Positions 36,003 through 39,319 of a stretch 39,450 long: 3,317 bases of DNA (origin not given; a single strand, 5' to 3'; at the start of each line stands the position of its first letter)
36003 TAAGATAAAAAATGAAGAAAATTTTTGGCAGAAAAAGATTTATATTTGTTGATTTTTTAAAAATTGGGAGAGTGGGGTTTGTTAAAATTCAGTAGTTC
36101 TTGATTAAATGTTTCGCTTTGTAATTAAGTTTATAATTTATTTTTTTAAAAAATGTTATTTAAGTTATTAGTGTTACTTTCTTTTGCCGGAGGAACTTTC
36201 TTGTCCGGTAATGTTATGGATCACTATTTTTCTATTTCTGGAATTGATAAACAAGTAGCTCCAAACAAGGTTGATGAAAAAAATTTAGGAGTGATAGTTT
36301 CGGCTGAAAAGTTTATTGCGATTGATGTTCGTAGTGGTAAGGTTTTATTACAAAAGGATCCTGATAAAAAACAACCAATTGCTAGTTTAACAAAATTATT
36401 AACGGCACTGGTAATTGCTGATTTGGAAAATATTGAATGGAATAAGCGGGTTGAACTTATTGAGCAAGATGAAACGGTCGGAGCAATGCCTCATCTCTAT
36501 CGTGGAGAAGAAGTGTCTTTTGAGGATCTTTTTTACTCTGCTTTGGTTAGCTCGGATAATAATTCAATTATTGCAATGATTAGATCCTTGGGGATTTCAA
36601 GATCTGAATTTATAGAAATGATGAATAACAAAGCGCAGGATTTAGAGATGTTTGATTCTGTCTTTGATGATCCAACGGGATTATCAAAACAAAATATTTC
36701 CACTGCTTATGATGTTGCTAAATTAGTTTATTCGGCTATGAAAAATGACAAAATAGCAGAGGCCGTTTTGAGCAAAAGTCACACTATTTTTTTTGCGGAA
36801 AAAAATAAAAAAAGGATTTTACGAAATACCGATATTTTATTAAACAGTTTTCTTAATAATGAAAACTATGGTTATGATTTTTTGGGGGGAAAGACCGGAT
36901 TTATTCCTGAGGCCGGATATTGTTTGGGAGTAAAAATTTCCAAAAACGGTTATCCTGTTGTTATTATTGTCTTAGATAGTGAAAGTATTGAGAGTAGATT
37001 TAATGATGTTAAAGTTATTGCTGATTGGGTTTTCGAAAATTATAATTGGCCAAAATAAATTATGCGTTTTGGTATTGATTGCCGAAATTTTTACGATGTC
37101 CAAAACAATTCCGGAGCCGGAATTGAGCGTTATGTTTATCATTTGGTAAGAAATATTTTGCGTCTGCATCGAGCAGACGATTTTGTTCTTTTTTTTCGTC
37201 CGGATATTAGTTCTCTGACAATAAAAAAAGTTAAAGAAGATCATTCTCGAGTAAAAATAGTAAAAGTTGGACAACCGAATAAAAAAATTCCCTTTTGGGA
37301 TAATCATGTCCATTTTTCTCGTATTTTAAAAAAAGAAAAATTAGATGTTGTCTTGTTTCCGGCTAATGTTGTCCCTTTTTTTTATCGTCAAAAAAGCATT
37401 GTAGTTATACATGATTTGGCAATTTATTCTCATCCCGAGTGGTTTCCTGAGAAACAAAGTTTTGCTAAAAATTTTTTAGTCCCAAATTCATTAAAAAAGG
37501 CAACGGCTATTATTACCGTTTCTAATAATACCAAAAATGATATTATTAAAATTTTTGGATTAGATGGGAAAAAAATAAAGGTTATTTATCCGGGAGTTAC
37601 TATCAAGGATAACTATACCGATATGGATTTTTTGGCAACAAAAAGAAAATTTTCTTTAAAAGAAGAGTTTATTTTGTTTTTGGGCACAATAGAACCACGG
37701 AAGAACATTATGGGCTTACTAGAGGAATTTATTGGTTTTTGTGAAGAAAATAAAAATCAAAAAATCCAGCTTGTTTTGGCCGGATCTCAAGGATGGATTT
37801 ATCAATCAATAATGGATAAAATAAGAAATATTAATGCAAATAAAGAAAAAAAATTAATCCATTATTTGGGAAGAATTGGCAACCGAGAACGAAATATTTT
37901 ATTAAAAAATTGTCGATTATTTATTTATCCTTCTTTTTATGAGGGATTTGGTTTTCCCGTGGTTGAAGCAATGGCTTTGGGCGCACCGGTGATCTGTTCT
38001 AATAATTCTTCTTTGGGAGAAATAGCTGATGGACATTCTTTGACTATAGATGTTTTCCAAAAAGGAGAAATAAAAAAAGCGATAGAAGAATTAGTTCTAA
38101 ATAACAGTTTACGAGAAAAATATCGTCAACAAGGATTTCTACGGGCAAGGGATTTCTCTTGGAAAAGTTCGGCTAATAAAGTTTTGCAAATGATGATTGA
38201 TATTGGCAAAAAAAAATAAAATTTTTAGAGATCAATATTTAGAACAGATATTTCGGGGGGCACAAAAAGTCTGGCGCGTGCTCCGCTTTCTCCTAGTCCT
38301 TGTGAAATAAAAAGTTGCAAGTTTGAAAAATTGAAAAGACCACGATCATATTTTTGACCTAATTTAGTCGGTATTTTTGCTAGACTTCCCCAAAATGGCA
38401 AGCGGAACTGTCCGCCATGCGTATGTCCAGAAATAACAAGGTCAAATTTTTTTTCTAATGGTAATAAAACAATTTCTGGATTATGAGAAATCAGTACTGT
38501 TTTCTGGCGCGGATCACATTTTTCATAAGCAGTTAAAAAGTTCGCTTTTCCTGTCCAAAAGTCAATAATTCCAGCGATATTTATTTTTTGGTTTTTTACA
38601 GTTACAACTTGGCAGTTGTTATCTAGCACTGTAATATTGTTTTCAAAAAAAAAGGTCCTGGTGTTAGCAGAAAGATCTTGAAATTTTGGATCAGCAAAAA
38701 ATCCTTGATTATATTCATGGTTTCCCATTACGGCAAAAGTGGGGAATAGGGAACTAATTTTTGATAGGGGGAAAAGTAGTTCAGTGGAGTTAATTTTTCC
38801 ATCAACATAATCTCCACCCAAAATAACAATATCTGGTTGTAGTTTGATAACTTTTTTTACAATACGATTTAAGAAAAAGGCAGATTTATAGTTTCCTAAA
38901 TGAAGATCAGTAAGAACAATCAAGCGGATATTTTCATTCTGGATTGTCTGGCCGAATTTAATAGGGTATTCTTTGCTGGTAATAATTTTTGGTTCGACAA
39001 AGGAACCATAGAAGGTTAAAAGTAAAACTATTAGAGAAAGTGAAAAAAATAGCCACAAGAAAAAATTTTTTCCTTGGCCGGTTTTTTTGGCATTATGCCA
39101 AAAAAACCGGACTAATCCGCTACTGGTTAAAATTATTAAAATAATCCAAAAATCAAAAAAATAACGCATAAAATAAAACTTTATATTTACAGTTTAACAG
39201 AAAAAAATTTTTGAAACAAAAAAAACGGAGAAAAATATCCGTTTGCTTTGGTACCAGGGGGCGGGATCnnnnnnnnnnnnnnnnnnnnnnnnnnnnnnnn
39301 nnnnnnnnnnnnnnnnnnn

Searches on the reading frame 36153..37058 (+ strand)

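Call 60: search_protein_families(library=pfam, proteins=[window:36153-37058:+], max_evalue=0.01)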
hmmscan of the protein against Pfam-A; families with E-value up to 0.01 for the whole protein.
window:36153-37058:+ (301 aa): 3 families
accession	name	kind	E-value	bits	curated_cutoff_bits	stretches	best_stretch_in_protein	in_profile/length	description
PF00768.25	Peptidase_S11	-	4.3e-45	154.5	27.6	1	49-277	10-238/239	D-alanyl-D-alanine carboxypeptidase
PF13354.11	Beta-lactamase2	-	2.1e-08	34.2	22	1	56-192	4-143/214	Beta-lactamase enzyme family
PF00144.29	Beta-lactamase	-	0.0092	15.6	27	0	58-95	21-71/329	Beta-lactamase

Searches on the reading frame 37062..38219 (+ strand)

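Call 60: search_protein_families(library=pfam, proteins=[window:37062-38219:+], max_evalue=0.01)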
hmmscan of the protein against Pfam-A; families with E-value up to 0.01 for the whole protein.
window:37062-38219:+ (385 aa): 6 families
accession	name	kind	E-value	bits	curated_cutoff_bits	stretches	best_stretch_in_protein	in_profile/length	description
PF00534.26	Glycos_transf_1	-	5.4e-26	91.6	26.4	1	194-358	8-169/172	Glycosyl transferases group 1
PF13692.12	Glyco_trans_1_4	-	1.2e-18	68.2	27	1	204-345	4-140/142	Glycosyl transferases group 1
PF13439.12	Glyco_transf_4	-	5.4e-15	56.3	28.5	1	20-180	3-167/170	Glycosyltransferase Family 4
PF20706.3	GT4-conflict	-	1.4e-09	37.9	26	1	198-323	194-321/385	Family 4 Glycosyltransferase in conflict systems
PF13524.12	Glyco_trans_1_2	-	0.00035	21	25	1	233-374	13-142/144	Glycosyl transferase-like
PF13579.12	Glyco_trans_4_4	-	0.0065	17.3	29.7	0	20-178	2-158/158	Glycosyl transferase 4-like domain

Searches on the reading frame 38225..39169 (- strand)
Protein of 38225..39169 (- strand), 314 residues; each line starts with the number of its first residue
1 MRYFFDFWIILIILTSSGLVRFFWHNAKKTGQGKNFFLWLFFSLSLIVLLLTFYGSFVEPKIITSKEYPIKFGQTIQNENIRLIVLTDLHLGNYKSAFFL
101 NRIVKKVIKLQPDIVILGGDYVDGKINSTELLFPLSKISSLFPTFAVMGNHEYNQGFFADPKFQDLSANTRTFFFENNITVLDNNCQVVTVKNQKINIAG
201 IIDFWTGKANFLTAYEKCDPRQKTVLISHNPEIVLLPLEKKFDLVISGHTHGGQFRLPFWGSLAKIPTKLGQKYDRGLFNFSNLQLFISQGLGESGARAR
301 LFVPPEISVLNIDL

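Call 60: search_protein_families(library=pfam, proteins=[window:38225-39169:-], max_evalue=0.01)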
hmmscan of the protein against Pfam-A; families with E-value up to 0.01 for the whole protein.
window:38225-39169:- (314 aa): 2 families
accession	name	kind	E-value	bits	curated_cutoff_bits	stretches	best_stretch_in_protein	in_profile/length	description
PF00149.33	Metallophos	-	2.2e-17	64.6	21.5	1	81-252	1-190/191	Calcineurin-like phosphoesterase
PF12850.12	Metallophos_2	-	1e-05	26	27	1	82-251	2-117/154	Calcineurin-like phosphoesterase superfamily domain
